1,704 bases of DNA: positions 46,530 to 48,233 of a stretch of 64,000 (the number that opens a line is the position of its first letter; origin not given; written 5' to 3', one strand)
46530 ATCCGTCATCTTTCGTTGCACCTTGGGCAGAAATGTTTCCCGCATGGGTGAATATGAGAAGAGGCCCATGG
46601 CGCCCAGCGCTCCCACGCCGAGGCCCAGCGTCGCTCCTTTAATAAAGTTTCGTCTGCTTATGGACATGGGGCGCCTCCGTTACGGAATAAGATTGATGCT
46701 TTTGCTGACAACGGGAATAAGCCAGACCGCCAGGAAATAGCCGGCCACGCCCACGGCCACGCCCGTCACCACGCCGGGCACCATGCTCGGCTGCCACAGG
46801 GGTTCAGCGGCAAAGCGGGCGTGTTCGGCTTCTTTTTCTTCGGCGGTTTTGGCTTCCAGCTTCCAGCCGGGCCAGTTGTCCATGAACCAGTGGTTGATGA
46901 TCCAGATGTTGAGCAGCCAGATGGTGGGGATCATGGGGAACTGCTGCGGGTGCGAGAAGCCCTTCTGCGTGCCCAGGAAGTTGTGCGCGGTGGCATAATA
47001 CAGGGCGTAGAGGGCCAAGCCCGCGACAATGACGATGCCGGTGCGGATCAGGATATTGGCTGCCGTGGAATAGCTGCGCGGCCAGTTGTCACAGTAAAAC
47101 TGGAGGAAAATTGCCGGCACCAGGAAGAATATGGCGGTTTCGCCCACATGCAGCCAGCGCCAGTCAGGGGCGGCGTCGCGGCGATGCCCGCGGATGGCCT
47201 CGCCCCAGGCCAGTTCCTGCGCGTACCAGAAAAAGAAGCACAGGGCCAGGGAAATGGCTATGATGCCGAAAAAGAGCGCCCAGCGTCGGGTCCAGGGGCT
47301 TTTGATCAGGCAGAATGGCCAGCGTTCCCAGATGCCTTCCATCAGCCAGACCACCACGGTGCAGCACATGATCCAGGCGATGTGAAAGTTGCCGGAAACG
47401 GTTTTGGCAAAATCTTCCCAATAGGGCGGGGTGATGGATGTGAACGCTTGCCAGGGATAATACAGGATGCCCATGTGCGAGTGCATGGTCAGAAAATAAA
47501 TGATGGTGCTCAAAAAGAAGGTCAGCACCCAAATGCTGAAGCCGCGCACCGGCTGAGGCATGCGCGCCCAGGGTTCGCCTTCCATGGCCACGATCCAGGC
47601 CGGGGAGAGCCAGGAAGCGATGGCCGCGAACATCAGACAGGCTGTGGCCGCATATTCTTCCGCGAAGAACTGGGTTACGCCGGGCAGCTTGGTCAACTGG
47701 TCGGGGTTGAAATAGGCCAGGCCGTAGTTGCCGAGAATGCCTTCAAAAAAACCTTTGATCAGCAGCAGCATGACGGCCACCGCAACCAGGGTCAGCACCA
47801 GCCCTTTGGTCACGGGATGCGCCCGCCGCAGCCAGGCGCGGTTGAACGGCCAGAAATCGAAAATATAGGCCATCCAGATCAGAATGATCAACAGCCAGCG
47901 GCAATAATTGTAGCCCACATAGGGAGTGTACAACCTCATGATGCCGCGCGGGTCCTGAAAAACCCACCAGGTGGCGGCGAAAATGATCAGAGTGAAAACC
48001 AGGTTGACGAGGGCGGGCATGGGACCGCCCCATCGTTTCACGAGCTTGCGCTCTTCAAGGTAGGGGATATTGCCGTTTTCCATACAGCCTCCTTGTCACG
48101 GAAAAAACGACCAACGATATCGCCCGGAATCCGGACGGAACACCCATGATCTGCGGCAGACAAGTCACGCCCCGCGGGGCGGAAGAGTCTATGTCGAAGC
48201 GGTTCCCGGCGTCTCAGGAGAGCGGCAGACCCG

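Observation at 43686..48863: GntR-regulated cluster: Trp-rich polytopic membrane protein, Tat-exported MBL hydrolase and a CobW-family GTPase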

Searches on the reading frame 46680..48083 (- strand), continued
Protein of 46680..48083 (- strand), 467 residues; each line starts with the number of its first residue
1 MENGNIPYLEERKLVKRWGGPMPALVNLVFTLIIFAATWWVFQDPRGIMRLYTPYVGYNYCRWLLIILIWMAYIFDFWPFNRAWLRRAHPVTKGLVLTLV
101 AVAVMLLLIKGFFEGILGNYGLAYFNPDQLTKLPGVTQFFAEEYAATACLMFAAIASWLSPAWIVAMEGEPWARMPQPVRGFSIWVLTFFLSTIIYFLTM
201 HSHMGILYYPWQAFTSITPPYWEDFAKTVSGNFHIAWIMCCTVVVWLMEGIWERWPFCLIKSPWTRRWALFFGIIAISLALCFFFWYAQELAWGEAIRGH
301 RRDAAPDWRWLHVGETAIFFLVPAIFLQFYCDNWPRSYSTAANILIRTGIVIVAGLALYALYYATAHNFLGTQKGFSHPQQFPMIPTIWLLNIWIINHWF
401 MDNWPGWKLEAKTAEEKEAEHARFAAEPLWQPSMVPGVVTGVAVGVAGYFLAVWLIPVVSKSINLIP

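Call 35: find_related_loci(query=A1, collection=genome_contigs, flank=10000)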
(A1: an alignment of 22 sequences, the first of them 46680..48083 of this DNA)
Query A1 (467 aa) in genome_contigs; peptide patterns used: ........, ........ (x = any residue, [..] = any of these).
411 stretches matched a pattern; 393 encode a relative of the query (tblastn E <= 1e-3); the best 80 are kept; 80 distinct loci.
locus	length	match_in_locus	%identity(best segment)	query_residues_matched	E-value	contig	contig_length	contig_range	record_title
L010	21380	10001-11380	93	8-467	0e+0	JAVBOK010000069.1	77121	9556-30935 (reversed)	MAG: Desulfovibrionaceae bacterium isolate EPI_MAG_00106 c_000007930185, whole genome shotgun sequence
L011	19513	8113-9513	74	1-467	0e+0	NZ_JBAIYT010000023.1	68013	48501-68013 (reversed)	Nitratidesulfovibrio sp. 1201_IL3209 NODE_23_length_68013_cov_58.549171, whole genome shotgun sequence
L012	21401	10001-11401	74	1-467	0e+0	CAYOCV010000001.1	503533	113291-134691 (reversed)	MAG TPA_asm: uncultured Desulfovibrio sp. isolate binchicken_co152_25 genome assembly, contig: NODE_6_length_503533_cov_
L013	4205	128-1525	72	1-466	0e+0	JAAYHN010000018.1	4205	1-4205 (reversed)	MAG: Alcaligenaceae bacterium isolate AS09scLD_384 26289_AS09, whole genome shotgun sequence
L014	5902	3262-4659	73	1-466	0e+0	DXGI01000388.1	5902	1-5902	MAG TPA_asm: Candidatus Bilophila faecipullorum isolate ChiSxjej5B17-1746 ChiSxjej5B17M5__C334316_L5902_SAMN08009923, wh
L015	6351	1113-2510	72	1-466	0e+0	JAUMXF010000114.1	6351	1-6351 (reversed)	MAG: Pseudomonadota bacterium isolate S15M_Sa_55 NODE_4879_length_6351_cov_5.970299, whole genome shotgun sequence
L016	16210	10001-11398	72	1-466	0e+0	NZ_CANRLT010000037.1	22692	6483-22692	MAG: uncultured Mailhella sp. isolate Lapin-011__bin51 Lapin-011__NODE_2241_length_22692_cov_3.958612, whole genome shot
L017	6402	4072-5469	72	1-466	0e+0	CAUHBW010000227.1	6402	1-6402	MAG TPA_asm: uncultured Bilophila sp. isolate SRR16244395_bin.14_MetaWRAP_v1.3_MAG genome assembly, contig: ERZ18732474.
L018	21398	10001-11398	71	1-466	0e+0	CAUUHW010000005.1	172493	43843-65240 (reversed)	MAG TPA_asm: uncultured Desulfovibrionales bacterium isolate ERR10228863_bin.68_MetaWRAP_v1.3_MAG genome assembly, conti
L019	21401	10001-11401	76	1-467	0e+0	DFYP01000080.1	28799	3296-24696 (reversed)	MAG TPA_asm: Desulfovibrio sp. UBA4079 UBA4079_contig_17940, whole genome shotgun sequence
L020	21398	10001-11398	71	1-466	0e+0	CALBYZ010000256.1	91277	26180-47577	MAG TPA_asm: uncultured Desulfovibrio sp. isolate SRR3330157_bin.29_CONCOCT_v1.1_MAG genome assembly, contig: ERZ724089.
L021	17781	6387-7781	71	1-466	0e+0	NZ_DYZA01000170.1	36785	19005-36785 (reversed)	MAG: Mailhella massiliensis isolate ChiGjej2B2-19336 c_000000000170_SRA:SRR6323342, whole genome shotgun sequence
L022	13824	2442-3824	70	6-466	0e+0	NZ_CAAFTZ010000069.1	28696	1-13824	MAG: uncultured Parasutterella sp. isolate HGM19321, whole genome shotgun sequence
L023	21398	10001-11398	71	1-466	0e+0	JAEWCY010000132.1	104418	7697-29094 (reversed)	MAG: Proteobacteria bacterium isolate OH_PBB_71 k127_940063, whole genome shotgun sequence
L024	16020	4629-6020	70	3-466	0e+0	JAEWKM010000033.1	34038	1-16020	MAG: Proteobacteria bacterium isolate OH_PBrB_39 k127_186143, whole genome shotgun sequence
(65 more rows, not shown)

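Call 70: search_protein_families(library=pfam, proteins=[L007:2378-3415:+], max_evalue=0.1)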
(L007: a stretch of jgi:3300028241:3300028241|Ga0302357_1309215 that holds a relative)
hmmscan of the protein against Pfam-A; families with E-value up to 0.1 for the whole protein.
L007:2378-3415:+ (345 aa): 0 families

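Call 73: find_encoding_contigs(protein=P0124, flank=8000, max_places=2)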
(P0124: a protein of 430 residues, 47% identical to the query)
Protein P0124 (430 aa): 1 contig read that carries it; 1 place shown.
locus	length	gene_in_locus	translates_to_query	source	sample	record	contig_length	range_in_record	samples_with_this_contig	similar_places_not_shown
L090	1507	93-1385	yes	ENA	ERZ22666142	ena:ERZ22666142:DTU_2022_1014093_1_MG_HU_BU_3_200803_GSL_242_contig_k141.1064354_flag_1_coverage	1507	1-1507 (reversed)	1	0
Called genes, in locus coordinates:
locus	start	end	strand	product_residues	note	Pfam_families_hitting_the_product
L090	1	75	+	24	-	?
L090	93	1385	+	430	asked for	-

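Call 74: find_encoding_contigs(protein=P0131, flank=8000, max_places=2)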
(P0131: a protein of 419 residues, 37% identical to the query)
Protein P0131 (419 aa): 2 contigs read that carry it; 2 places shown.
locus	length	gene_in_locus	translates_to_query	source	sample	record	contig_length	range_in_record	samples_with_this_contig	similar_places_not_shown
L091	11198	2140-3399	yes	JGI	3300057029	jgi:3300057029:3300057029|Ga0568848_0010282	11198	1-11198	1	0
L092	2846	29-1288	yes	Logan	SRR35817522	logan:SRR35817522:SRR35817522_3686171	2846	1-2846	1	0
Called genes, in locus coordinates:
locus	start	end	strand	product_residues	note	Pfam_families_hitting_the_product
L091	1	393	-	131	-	?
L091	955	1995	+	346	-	PF10518:TAT_signal (weak)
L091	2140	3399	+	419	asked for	-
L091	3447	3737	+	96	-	-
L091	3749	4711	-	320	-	-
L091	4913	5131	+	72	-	-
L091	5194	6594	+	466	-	PF01663:Phosphodiest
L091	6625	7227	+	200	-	PF01583:APS_kinase, PF08433:KTI12 (weak), PF13614:AAA_31 (faint)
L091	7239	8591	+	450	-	PF01663:Phosphodiest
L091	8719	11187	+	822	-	PF17191:RecG_wedge, PF01336:tRNA_anti-codon, PF00270:DEAD, PF04851:ResIII, PF00271:Helicase_C, PF19833:RecG_dom3_C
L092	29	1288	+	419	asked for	-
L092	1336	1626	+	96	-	-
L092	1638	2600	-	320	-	-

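Call 75: find_encoding_contigs(protein=P0139, flank=8000, max_places=2)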
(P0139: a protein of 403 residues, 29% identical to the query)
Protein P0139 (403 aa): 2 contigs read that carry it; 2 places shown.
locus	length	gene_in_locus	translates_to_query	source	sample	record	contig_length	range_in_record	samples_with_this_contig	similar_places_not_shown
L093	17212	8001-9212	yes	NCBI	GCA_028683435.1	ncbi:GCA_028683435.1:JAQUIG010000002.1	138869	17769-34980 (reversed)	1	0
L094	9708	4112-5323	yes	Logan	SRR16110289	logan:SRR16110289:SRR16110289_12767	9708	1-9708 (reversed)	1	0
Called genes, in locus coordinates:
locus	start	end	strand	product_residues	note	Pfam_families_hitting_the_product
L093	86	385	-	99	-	PF00216:Bac_DNA_binding, PF18291:HU-HIG (weak)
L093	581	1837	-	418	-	PF06689:zf-C4_ClpX, PF05496:RuvB_N (faint), PF01078:Mg_chelatase (faint), PF00004:AAA, PF07724:AAA_2, PF07728:AAA_5 (faint), PF10431:ClpB_D2-small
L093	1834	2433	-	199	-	PF00574:CLP_protease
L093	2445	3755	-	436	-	PF05697:Trigger_N, PF00254:FKBP_C, PF05698:Trigger_C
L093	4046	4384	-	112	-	PF01253:SUI1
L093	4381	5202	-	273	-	PF00733:Asn_synthase (faint), PF02540:NAD_synthase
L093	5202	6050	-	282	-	PF00795:CN_hydrolase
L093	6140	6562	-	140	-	PF01939:NucS_C (weak), PF02021:UPF0102, PF08378:NERD (weak)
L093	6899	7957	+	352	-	PF00753:Lactamase_B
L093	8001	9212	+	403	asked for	-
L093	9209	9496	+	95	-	-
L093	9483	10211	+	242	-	-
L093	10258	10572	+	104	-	PF09098:Dehyd-heme_bind (weak)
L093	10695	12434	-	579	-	PF02730:AFOR_N, PF01314:AFOR_C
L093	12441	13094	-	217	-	PF00702:Hydrolase, PF12710:HAD, PF13419:HAD_2, PF13242:Hydrolase_like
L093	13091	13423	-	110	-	PF01985:CRS1_YhbY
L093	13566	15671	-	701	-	PF03190:Thioredox_DsbH, PF13899:Thioredoxin_7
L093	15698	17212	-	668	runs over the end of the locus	PF00580:UvrD-helicase, PF01443:Viral_helicase1 (faint), PF13245:AAA_19, PF13604:AAA_30 (faint), PF13361:UvrD_C, PF13538:UvrD_C_2 (weak)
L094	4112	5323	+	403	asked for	-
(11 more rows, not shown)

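Call 76: find_encoding_contigs(protein=P0190, flank=8000, max_places=2)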
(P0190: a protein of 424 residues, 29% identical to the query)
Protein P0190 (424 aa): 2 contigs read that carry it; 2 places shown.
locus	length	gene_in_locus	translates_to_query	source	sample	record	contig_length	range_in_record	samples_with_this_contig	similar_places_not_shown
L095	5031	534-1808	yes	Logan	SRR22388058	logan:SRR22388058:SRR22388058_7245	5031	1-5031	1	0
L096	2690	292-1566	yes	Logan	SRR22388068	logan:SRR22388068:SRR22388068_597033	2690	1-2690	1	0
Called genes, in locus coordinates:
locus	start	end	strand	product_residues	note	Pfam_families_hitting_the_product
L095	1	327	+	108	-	?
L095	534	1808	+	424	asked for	-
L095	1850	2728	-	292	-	PF01734:Patatin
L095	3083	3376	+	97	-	PF00166:Cpn10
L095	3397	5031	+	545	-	?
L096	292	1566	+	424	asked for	-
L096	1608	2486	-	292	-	PF01734:Patatin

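Call 78: search_protein_families(library=ncbifam, proteins=[L091:3749-4711:-, L093:9483-10211:+, L093:6899-7957:+, L093:8001-9212:+], max_evalue=0.1)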
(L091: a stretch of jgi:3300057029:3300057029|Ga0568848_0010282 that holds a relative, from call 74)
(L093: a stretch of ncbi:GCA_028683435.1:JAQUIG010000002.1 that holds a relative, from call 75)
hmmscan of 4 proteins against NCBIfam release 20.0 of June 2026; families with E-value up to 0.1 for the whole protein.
L091:3749-4711:- (320 aa): 0 families

L093:9483-10211:+ (242 aa): 0 families

L093:6899-7957:+ (352 aa): 19 families
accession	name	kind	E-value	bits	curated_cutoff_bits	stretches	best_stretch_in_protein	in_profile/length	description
NF012229.1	bla_class_B_core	domain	3.7e-05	23.9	100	1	98-178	22-93/139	metallo-beta-lactamase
TIGR00361.1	ComEC_Rec2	equivalog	7e-05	21.2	190.05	1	100-166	460-526/663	DNA internalization-related competence protein ComEC/Rec2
TIGR01409.1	TAT_signal_seq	domain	0.00026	21.2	16.7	1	2-30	2-27/29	twin-arginine translocation signal domain-containing protein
TIGR03413.1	GSH_gloB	equivalog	0.00055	19.4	200.8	1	129-166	41-77/248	hydroxyacylglutathione hydrolase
NF041809.1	Avs1a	equivalog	0.00074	18.4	420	1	88-156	9-71/387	AVAST type 1 anti-phage system MBL fold metallo-hydrolase Avs1a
NF033088.2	bla_subclass_B1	equivalog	0.0015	18.2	200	1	99-162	39-97/217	subclass B1 metallo-beta-lactamase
NF007597.0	PRK10241.1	equivalog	0.0017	17.7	421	1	129-165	43-79/251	hydroxyacylglutathione hydrolase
NF008887.0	PRK11921.1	equivalog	0.0025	16.7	635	1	100-164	43-104/396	anaerobic nitric oxide reductase flavorubredoxin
NF008580.0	PRK11539.1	equivalog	0.0027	16.1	969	1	100-178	522-599/758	ComEC family protein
TIGR02651.1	RNase_Z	equivalog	0.0028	16.7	292.95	1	126-153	46-73/302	ribonuclease Z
NF053820.1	MBLfold_Strvi7410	exception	0.0066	15.9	525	1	95-145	28-78/343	Strvi_7410 family MBL fold metallo-hydrolase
TIGR00649.1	MG423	subfamily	0.0082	14.6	400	1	103-165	26-92/546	RNase J family beta-CASP ribonuclease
NF000801.0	PRK00055.1-3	equivalog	0.0085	15.2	252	1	126-153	48-75/307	ribonuclease Z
NF045584.1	cas14_MBL_CASP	equivalog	0.011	14.1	800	1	96-155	19-74/612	type VII CRISPR-associated protein Cas14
NF002558.0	PRK02126.1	subfamily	0.015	14.3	315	1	129-155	45-71/345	ribonuclease Z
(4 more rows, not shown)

L093:8001-9212:+ (403 aa): 0 families

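Call 84: find_related_loci(query=A7, collection=metagenome_contigs, flank=8000)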
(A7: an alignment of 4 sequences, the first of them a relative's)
Query A7 (403 aa) in metagenome_contigs; peptide patterns used: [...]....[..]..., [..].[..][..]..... (x = any residue, [..] = any of these).
188 stretches matched a pattern; 170 encode a relative of the query (tblastn E <= 1e-3); the best 80 are kept; 80 distinct loci.
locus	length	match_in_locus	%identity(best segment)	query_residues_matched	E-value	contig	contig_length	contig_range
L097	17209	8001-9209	86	1-403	0e+0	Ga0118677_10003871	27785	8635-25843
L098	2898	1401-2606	84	1-402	0e+0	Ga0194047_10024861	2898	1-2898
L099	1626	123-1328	85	1-402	0e+0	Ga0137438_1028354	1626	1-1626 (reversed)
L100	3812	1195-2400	86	1-402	0e+0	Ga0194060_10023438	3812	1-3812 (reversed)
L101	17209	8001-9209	78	1-403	0e+0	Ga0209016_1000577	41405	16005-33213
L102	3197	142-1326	64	11-403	0e+0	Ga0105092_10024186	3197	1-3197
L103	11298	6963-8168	45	4-402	5e-115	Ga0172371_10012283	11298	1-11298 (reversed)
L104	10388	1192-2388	45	6-402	2e-112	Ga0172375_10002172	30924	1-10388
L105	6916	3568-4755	47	4-401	4e-112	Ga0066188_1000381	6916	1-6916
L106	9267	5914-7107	46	1-401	7e-112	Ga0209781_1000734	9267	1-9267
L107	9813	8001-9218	42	1-403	1e-111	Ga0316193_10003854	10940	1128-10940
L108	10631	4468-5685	42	1-403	1e-111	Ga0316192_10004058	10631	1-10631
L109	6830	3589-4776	47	4-401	5e-112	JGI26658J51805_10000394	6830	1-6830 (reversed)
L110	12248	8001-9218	41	1-403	3e-111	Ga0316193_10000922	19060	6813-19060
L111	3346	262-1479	42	1-403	9e-114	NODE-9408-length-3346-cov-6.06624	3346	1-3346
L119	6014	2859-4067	43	2-402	1e-107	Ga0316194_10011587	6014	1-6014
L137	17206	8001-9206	41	3-402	3e-104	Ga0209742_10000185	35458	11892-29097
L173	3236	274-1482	40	2-402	2e-101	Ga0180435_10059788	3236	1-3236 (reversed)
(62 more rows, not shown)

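Call 87: search_protein_families(library=pfam, proteins=[L137:4725-6071:-, L173:1748-2719:+, L119:4235-5317:+], max_evalue=0.1)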
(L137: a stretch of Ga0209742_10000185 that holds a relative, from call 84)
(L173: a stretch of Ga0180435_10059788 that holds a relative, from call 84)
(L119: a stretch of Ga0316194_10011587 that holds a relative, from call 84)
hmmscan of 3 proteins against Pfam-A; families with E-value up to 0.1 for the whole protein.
L137:4725-6071:- (448 aa): 23 families
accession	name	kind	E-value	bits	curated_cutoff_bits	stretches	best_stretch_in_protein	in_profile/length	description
PF00158.32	Sigma54_activat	-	6e-65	218.5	20.2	1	140-306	1-167/168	Sigma-54 interaction domain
PF25601.1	AAA_lid_14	-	3.7e-28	97.6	27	1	313-390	2-79/87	AAA+ ATPase lid domain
PF14532.12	Sigma54_activ_2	-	7.4e-18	65.5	25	1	143-311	3-138/138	Sigma-54 interaction domain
PF13426.13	PAS_9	-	2.9e-14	53.7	27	1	21-123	2-103/103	PAS domain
PF00989.32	PAS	-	5.8e-13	49.3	22.6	1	11-120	2-112/113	PAS fold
PF02954.25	HTH_8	-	1.2e-09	38.2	22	1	401-440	3-42/42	Bacterial regulatory protein, Fis family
PF08448.16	PAS_4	-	1.1e-08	35.7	23.1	1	16-123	1-107/110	PAS fold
PF07728.20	AAA_5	-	5.6e-07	30.1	22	1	164-281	2-121/139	AAA domain (dynein-related subfamily)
PF13596.12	PAS_10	-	9.7e-06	26.6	22.1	1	14-121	3-105/106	PAS domain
PF13188.13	PAS_8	-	3.8e-05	23.9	21.8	1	12-53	3-44/65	PAS domain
PF01078.27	Mg_chelatase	-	4.2e-05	23.5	20.3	1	221-278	95-152/207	Magnesium chelatase, subunit ChlI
PF00004.35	AAA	-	7.1e-05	23.7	21.2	1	164-282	1-110/131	ATPase family associated with various cellular activities (AAA)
PF07724.20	AAA_2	-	0.00072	20.1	27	1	162-262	4-105/166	AAA domain (Cdc48 subfamily)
PF18024.7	HTH_50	-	0.0008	19.5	27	1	400-442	8-49/50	Helix-turn-helix domain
PF13556.12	HTH_30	-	0.0013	19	27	1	408-439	4-35/59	PucR C-terminal helix-turn-helix domain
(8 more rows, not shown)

L173:1748-2719:+ (323 aa): 0 families

L119:4235-5317:+ (360 aa): 0 families

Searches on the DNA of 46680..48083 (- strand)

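Call 57: search_rna_families(sources=[L022, L025, L043, L028, L045, L057, L085], threshold=gathering)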
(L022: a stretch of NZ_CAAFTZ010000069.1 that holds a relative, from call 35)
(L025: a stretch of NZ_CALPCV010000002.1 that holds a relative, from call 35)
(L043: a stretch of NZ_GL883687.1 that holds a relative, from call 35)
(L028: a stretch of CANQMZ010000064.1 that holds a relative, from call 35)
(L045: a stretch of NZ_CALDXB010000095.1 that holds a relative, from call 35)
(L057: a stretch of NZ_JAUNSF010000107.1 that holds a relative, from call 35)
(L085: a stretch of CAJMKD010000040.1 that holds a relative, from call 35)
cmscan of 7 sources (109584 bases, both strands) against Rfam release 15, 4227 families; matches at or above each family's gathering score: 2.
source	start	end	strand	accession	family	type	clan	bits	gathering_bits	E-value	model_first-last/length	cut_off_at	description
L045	7911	7984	+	RF00005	tRNA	Gene; tRNA;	CL00001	57.9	29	1.1e-09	1-71/71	no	tRNA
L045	1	50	+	RF00005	tRNA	Gene; tRNA;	CL00001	31.7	29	0.019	23-71/71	5'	tRNA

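Call 58: search_rna_families(source=L043, start=9300, end=10020, threshold=evalue, max_evalue=1)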
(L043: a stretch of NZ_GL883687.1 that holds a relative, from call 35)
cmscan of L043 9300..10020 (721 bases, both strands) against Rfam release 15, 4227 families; matches with E-value up to 1: 1.
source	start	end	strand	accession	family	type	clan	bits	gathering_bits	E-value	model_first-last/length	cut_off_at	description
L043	9300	9415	+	RF00228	IRES_HepA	Cis-reg; IRES;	-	19.2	55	0.0021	455-572/572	5'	Hepatitis A virus internal ribosome entry site (IRES)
